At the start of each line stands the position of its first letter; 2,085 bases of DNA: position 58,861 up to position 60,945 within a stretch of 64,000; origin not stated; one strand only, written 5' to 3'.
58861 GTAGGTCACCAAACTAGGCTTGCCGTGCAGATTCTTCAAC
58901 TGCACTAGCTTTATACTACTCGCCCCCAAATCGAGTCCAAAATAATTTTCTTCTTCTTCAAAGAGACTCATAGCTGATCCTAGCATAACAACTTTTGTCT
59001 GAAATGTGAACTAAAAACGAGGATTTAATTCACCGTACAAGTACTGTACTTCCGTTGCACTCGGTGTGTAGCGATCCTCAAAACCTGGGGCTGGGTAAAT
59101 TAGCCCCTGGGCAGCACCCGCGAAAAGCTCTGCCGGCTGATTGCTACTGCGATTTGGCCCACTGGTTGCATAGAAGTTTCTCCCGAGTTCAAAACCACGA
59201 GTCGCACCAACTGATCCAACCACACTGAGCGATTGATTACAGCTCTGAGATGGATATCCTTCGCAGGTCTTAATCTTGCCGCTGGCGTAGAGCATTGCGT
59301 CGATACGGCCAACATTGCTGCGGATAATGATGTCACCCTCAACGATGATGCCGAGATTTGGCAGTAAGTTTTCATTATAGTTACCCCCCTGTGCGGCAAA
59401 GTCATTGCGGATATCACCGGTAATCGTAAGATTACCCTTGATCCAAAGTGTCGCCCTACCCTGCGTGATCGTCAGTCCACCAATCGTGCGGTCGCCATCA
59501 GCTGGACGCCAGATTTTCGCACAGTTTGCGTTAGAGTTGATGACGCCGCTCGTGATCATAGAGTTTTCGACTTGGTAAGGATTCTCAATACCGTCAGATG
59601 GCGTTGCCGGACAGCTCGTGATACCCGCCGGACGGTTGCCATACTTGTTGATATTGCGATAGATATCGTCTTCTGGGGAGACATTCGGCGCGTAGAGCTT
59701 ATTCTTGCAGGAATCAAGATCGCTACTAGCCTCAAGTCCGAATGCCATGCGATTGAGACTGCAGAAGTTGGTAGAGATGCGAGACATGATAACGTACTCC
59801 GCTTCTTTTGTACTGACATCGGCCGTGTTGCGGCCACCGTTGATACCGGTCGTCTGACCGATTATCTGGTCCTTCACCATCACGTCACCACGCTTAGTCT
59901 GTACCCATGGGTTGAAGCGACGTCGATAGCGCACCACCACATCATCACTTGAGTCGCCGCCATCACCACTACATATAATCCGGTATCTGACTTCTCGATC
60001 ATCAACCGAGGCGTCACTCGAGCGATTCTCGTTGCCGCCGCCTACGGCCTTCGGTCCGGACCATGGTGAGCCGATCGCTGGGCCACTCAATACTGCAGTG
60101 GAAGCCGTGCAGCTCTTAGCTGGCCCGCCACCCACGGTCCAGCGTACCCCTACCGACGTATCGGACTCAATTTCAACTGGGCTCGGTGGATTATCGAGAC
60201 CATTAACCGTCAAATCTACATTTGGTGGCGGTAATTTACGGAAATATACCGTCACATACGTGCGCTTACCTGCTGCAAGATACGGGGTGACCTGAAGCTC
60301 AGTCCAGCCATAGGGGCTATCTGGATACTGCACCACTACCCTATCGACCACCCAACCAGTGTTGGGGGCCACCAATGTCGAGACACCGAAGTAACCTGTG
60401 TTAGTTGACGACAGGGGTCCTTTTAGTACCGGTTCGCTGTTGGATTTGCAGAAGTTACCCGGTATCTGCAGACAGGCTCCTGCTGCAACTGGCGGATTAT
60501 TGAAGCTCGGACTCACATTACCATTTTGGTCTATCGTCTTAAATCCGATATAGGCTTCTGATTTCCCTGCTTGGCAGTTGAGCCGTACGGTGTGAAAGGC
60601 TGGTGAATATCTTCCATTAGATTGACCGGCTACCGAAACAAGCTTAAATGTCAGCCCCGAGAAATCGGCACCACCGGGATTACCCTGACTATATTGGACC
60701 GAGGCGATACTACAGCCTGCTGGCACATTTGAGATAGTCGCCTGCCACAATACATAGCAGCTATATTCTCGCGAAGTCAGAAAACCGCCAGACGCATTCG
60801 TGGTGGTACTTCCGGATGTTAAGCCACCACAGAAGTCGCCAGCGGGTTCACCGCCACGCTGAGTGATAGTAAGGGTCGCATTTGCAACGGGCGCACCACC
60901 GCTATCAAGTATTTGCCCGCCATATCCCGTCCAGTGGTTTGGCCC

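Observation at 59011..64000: Two large membrane-anchored paralogs with a shared C-terminal ...PGFED...NPRF module lead the type IV pilus operon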

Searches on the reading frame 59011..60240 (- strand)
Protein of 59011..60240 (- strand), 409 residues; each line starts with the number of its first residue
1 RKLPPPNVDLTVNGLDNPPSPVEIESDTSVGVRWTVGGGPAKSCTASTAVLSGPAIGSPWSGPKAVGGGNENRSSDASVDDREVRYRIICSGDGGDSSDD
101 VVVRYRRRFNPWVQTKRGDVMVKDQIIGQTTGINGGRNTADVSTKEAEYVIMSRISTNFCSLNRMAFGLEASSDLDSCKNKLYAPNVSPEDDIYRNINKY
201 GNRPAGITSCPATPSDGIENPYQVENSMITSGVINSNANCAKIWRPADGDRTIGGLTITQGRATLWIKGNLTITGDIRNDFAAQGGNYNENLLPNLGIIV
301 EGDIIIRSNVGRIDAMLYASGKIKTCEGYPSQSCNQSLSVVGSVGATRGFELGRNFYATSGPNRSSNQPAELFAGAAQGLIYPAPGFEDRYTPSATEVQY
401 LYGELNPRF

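Call 26: predict_structure(protein=window:59011-60240:-)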
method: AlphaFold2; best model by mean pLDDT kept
length: 409 residues; sequences in the alignment: 1
mean_pLDDT: 36.7   pTM: 0.32
mean pLDDT of the five models: 36.7, 34.8, 32.9, 31.9, 29.3
residues with pLDDT >= 90: 0; 70-90: 2; 50-70: 56; < 50: 351
segments of 3 or more residues with pLDDT < 50: 1-248, 259-261, 282-294, 309-311, 328-409
pLDDT, mean of each block of 10 residues (from residue 1): 29 31 26 32 35 27 29 31 36 38 33 30 31 29 29 29 29 36 30 30 29 29 37 40 46 57 56 61 39 50 58 53 53 40 34 37 37 35 31 31 32
secondary structure, 60 per line:
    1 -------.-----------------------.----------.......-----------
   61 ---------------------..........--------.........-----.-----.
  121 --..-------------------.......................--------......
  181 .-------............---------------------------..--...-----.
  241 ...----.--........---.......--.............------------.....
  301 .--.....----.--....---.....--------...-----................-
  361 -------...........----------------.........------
elements in order: E43-49 E82-91 E100-108 H144-166 H175-181 H189-200 E232-234 E240-243 E251-258 E262-268 E271-279 H280-283 E296-301 E304-308 E316-319 E323-327 E336-338 H344-359 H368-378 H395-403

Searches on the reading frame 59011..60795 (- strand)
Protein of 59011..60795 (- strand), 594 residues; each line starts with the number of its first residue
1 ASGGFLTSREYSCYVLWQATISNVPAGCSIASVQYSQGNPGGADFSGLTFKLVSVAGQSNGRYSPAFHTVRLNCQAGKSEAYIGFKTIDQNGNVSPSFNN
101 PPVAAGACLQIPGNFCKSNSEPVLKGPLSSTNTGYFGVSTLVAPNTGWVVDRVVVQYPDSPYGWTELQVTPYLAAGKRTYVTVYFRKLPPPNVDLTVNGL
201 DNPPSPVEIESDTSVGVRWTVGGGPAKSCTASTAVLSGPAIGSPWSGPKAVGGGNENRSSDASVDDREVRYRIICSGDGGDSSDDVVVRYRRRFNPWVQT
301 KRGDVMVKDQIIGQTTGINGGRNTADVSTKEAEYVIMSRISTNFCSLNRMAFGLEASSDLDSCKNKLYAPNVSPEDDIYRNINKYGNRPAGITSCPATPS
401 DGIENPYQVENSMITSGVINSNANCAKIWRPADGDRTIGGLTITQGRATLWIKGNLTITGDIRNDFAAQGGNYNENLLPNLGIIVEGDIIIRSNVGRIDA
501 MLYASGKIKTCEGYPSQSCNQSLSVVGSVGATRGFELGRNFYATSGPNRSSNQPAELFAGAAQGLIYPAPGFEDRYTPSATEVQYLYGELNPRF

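Call 24: search_protein_representatives(alignment_id=A1)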
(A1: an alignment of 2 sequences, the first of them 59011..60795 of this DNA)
Query: 2 sequences, 651 profile positions. Proteins with E-value up to 0.001 (for the whole library): 366; up to 1e-10: 128; up to 1e-30: 26. The best 150 are listed.
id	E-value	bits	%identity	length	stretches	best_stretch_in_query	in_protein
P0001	0.0e+00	1077.9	-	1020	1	1-651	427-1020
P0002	2.7e-287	971.1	-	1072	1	3-651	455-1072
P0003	1.4e-141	489.7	-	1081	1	1-651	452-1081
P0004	4.5e-141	488.0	-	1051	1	2-651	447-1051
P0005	1.8e-123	429.8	-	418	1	194-651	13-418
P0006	2.4e-98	346.8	-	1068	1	5-651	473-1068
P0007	3.4e-54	200.9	-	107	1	228-341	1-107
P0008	3.9e-43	164.4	-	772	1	266-651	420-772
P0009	2.3e-42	161.9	-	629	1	310-651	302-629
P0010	2.9e-42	161.5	-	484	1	325-651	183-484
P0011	3.4e-42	161.3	-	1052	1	327-651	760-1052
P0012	2.2e-40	155.3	-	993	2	324-651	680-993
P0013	1.4e-39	152.6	-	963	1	325-651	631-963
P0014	2.1e-39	152.1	-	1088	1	325-651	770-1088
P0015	2.2e-39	152.0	-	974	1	325-651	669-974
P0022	4.3e-33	131.2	-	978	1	322-651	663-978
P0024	2.0e-31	125.7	-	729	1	322-650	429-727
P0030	1.7e-29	119.4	-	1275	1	317-651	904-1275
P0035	6.4e-29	117.4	-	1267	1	326-651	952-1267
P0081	5.4e-21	91.3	-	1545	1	482-651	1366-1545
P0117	4.5e-13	65.1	-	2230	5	482-585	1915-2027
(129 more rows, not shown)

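Call 60: find_encoding_contigs(protein=P0022, flank=8000, max_places=3)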
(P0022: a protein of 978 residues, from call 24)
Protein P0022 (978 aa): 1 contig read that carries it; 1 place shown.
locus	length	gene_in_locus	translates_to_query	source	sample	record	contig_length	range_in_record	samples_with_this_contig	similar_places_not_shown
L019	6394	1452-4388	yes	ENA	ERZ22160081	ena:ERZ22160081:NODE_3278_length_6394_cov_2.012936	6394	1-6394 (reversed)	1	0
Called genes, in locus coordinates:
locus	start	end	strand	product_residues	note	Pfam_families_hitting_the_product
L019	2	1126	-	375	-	?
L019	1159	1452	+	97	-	-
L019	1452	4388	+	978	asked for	-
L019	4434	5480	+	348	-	PF11104:PilM_2, PF06723:MreB_Mbl (faint), PF14450:FtsA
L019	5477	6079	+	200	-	PF05137:PilN (weak)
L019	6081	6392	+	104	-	?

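Call 61: find_encoding_contigs(protein=P0002, flank=10000, max_places=3)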
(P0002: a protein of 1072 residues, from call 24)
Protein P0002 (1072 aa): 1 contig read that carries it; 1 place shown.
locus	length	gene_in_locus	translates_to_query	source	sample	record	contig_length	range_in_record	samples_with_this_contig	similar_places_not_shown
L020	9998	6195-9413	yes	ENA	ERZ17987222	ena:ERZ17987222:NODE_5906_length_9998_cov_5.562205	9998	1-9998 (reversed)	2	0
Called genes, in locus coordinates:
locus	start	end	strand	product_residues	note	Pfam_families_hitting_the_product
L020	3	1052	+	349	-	?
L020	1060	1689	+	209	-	PF27462:RecX_N, PF21982:RecX_HTH1, PF02631:RecX_HTH2, PF21981:RecX_HTH3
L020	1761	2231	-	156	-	PF05239:PRC (faint)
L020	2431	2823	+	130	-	PF01250:Ribosomal_S6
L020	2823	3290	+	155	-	PF00436:SSB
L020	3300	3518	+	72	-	PF01084:Ribosomal_S18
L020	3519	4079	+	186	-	PF08207:EFP_N, PF01132:EFP, PF09285:Elong-fact-P_C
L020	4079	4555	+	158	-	PF00293:NUDIX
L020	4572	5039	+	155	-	PF13420:Acetyltransf_4 (weak), PF00583:Acetyltransf_1, PF13673:Acetyltransf_10, PF13508:Acetyltransf_7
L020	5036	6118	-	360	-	PF01926:MMR_HSR1, PF02421:FeoB_N, PF06071:YchF-GTPase_C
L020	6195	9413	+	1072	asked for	-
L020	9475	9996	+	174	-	?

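Call 62: find_encoding_contigs(protein=P0011, flank=6000, max_places=2)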
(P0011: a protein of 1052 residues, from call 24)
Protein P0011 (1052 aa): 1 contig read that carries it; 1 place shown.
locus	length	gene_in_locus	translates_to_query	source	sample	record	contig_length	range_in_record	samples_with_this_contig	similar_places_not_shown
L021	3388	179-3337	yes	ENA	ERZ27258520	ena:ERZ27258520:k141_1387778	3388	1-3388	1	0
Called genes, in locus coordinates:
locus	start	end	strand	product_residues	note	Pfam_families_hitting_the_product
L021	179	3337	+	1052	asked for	-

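Call 63: find_encoding_contigs(protein=P0024, flank=6000, max_places=2)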
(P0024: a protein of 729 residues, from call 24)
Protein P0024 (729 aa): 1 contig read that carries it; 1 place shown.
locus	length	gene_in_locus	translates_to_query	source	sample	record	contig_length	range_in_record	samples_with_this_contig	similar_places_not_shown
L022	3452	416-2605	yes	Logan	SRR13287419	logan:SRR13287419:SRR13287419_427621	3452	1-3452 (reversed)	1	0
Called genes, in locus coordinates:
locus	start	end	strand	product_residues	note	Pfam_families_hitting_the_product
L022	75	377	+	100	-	-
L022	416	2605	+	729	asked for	-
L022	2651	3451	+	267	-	?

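Call 64: find_encoding_contigs(protein=P0030, flank=6000, max_places=2)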
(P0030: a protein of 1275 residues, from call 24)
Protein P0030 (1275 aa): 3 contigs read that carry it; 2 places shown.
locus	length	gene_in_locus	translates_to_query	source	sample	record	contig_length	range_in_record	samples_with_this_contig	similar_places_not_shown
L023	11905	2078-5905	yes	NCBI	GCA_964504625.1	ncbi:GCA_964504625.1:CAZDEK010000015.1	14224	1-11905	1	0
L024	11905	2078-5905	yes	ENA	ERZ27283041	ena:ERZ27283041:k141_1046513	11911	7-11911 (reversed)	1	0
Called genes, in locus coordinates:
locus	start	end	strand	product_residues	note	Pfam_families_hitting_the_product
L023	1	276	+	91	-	?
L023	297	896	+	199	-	-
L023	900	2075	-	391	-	PF01926:MMR_HSR1, PF02421:FeoB_N, PF02824:TGS (faint), PF06071:YchF-GTPase_C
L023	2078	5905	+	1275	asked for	PF13623:SurA_N_2, PF13624:SurA_N_3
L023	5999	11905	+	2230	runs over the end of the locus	-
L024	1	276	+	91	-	?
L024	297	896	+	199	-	-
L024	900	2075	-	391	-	PF01926:MMR_HSR1, PF02421:FeoB_N, PF02824:TGS (faint), PF06071:YchF-GTPase_C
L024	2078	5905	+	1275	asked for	PF13623:SurA_N_2, PF13624:SurA_N_3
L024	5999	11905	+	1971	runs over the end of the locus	?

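Call 65: find_encoding_contigs(protein=P0117, flank=6000, max_places=2)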
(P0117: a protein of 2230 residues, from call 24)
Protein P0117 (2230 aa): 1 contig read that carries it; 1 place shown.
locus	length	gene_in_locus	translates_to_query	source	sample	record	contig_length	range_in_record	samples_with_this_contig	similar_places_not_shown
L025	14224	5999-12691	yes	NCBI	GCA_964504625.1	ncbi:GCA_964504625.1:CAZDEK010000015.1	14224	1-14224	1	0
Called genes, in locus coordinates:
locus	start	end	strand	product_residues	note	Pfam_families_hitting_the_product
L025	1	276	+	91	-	?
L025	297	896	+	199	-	-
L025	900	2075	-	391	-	PF01926:MMR_HSR1, PF02421:FeoB_N, PF02824:TGS (faint), PF06071:YchF-GTPase_C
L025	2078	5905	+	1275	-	PF13623:SurA_N_2, PF13624:SurA_N_3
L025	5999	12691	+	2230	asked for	-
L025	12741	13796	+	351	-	PF11104:PilM_2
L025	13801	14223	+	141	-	?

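Call 66: find_encoding_contigs(protein=P0035, flank=6000, max_places=2)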
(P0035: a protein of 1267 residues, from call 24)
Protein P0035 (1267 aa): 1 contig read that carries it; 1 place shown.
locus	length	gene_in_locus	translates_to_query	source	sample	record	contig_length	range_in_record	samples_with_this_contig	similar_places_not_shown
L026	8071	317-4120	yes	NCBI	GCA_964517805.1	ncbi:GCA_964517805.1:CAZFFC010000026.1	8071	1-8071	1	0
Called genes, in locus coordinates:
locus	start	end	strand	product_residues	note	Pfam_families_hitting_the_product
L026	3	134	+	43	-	?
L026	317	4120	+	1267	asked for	PF13624:SurA_N_3 (weak)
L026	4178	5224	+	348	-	PF11104:PilM_2, PF14450:FtsA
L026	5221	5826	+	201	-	PF05137:PilN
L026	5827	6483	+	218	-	-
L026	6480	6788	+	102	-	-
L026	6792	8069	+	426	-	?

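Call 80: search_protein_families(library=pfam, proteins=[P0002, P0003, P0004, P0011, P0012, P0015, P0030, P0035, P0022], max_evalue=0.05)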
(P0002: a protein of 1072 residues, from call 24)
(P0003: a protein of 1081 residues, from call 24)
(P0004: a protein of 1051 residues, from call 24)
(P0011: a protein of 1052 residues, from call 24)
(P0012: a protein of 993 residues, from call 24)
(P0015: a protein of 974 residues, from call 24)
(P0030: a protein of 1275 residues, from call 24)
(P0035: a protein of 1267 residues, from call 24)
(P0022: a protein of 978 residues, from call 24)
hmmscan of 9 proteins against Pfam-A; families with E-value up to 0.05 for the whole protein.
P0002 (1072 aa): 1 family
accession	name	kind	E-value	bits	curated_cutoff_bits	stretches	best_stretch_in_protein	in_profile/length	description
PF13624.11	SurA_N_3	-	7.6e-05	23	27.2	1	38-138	14-121/162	SurA-like N-terminal domain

P0003 (1081 aa): 1 family
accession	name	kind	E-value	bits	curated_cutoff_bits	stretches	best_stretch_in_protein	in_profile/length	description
PF13624.11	SurA_N_3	-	0.0042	17.4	27.2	1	37-136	16-119/162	SurA-like N-terminal domain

P0004 (1051 aa): 4 families
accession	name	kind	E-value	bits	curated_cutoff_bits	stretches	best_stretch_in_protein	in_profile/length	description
PF13624.11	SurA_N_3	-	5e-05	23.6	27.2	1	24-131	4-121/162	SurA-like N-terminal domain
PF13623.11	SurA_N_2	-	0.0026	18.1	28.5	1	24-132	3-124/145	SurA-like N-terminal domain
PF05140.19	ResB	-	0.0027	17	24.6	1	6-66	405-469/486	ResB-like family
PF20315.3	DUF6611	-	0.03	14.8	27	0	29-101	74-146/168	Family of unknown function (DUF6611)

P0011 (1052 aa): 2 families
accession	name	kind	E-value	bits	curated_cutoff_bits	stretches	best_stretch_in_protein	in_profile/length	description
PF14316.11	DUF4381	-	0.013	16.2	27.2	1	36-113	11-75/145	Domain of unknown function (DUF4381)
PF13624.11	SurA_N_3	-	0.025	14.9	27.2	0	46-160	18-141/162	SurA-like N-terminal domain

P0012 (993 aa): 3 families
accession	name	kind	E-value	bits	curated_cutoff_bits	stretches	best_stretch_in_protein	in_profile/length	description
PF13623.11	SurA_N_2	-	2e-10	41.1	28.5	1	34-150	3-121/145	SurA-like N-terminal domain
PF13624.11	SurA_N_3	-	2.7e-08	34.3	27.2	1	35-151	5-120/162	SurA-like N-terminal domain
PF09312.16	SurA_N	-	0.038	14.6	30.8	0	76-148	4-76/118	SurA N-terminal domain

P0015 (974 aa): 2 families
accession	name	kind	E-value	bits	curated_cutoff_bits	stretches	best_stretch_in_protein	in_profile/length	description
PF13624.11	SurA_N_3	-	2.6e-06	27.8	27.2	1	65-183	14-147/162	SurA-like N-terminal domain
PF13623.11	SurA_N_2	-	0.00011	22.5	28.5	1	53-158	7-121/145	SurA-like N-terminal domain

P0030 (1275 aa): 2 families
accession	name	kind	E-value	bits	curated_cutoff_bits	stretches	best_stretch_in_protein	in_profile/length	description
PF13623.11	SurA_N_2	-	4.7e-10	40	28.5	1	95-193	12-120/145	SurA-like N-terminal domain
PF13624.11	SurA_N_3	-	2.9e-08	34.2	27.2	1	82-193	6-118/162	SurA-like N-terminal domain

P0035 (1267 aa): 2 families
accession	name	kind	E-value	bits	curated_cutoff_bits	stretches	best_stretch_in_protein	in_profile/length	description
PF13624.11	SurA_N_3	-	6.1e-07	29.9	27.2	1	24-166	9-160/162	SurA-like N-terminal domain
PF13623.11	SurA_N_2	-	0.0003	21.1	28.5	1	28-126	9-121/145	SurA-like N-terminal domain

P0022 (978 aa): 0 families

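Call 101: list_cluster_members(proteins=[P0004, P0006, P0030, P0035, P0081, P0117, P0022, P0001, P0002])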
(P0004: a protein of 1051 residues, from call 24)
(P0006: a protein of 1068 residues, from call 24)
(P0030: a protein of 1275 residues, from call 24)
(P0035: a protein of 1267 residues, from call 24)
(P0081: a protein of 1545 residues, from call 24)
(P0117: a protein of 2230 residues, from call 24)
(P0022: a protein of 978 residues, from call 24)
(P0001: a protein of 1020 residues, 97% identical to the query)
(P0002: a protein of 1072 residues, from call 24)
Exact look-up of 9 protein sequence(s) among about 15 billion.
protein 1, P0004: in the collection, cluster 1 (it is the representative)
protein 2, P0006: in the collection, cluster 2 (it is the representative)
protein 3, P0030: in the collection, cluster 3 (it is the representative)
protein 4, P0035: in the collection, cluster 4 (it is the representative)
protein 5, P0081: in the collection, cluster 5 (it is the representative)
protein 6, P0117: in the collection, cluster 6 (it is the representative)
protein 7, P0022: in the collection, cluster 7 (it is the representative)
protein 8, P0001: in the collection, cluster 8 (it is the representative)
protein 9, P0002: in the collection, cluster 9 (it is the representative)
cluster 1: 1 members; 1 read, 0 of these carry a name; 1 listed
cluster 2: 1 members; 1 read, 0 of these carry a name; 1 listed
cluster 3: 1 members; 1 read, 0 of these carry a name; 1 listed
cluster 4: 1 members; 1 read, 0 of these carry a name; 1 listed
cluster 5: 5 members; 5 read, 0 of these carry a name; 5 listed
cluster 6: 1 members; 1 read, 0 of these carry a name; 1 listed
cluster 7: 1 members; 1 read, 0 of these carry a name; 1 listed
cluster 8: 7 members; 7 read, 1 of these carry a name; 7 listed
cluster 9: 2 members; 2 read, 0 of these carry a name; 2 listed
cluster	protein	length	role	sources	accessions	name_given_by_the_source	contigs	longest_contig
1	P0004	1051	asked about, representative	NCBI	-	-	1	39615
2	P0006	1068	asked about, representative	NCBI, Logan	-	-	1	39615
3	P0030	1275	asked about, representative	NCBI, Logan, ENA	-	-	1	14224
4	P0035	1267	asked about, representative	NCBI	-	-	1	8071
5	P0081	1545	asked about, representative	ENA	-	-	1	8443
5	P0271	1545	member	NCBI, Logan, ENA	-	-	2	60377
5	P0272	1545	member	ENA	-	-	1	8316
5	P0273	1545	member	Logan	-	-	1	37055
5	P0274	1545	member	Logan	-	-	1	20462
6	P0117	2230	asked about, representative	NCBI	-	-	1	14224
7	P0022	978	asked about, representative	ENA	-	-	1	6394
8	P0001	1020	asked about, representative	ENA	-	-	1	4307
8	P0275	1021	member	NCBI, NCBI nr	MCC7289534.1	carboxypeptidase regulatory-like domain-containing protein [bacterium]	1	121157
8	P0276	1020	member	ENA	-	-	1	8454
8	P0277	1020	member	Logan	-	-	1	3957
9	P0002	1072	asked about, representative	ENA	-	-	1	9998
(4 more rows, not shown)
